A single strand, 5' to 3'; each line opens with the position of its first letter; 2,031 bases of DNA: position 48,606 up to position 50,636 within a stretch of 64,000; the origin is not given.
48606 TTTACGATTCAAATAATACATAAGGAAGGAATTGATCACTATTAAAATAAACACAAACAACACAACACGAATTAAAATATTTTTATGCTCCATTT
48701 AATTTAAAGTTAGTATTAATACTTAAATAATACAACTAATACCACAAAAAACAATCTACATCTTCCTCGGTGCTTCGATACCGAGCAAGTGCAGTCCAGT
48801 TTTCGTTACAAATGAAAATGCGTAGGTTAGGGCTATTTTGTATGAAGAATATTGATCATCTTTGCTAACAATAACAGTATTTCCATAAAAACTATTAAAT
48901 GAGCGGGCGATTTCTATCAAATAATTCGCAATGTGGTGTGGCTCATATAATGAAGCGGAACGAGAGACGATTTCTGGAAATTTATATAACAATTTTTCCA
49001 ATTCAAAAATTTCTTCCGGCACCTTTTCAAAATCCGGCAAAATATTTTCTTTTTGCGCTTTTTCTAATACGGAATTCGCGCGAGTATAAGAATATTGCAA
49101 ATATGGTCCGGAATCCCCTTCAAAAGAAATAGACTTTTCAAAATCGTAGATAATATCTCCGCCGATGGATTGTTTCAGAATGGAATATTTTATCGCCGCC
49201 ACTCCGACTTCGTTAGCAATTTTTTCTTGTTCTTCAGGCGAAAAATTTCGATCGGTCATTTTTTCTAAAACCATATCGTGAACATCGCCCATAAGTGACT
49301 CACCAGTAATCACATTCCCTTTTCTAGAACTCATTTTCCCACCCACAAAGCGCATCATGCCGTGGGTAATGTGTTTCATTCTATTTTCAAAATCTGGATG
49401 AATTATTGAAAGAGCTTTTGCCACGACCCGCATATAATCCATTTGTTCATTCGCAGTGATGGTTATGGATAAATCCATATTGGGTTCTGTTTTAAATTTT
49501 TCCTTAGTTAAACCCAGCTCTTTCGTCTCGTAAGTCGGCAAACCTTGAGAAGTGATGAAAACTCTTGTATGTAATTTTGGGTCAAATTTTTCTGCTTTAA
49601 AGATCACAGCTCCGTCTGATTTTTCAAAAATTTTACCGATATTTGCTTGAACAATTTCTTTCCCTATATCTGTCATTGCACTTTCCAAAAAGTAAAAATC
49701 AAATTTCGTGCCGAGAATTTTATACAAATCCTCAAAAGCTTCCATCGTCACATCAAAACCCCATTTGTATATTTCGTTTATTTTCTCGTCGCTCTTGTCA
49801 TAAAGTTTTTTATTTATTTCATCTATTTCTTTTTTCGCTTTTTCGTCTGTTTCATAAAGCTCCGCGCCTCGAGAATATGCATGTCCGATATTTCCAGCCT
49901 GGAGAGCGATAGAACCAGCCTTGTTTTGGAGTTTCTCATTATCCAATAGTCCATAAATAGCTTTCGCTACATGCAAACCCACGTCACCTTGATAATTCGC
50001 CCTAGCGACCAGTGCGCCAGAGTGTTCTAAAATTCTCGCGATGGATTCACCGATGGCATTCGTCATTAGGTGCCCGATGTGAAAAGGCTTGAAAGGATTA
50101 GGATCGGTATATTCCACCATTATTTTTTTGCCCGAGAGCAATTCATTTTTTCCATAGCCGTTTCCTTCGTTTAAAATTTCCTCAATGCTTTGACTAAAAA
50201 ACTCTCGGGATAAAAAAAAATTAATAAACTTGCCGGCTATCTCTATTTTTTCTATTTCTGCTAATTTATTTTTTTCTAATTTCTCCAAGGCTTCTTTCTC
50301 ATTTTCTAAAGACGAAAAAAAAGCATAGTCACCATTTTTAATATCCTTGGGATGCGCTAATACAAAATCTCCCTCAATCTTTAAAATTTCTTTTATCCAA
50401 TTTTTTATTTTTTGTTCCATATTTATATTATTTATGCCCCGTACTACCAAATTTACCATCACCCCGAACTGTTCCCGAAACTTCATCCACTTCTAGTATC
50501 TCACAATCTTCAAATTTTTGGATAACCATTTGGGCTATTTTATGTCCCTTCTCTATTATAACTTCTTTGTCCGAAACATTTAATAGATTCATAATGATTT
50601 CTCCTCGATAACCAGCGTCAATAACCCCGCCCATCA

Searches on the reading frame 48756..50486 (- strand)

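Call 59: search_protein_families(library=pfam, proteins=[window:48756-50486:-], max_evalue=0.00001)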
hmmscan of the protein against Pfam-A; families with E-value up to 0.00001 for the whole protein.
window:48756-50486:- (576 aa): 3 families
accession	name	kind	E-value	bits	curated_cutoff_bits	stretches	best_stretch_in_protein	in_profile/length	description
PF00750.26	tRNA-synt_1d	-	4.2e-38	131.6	23.3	1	101-449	2-349/349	tRNA synthetases class I (R), catalytic domain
PF05746.21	DALR_1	-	2.5e-25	89.2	22.3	1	463-576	1-117/117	DALR anticodon binding domain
PF03485.21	Arg_tRNA_synt_N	-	5.7e-06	27.3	21.5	0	23-92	3-85/85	Arginyl tRNA synthetase N terminal domain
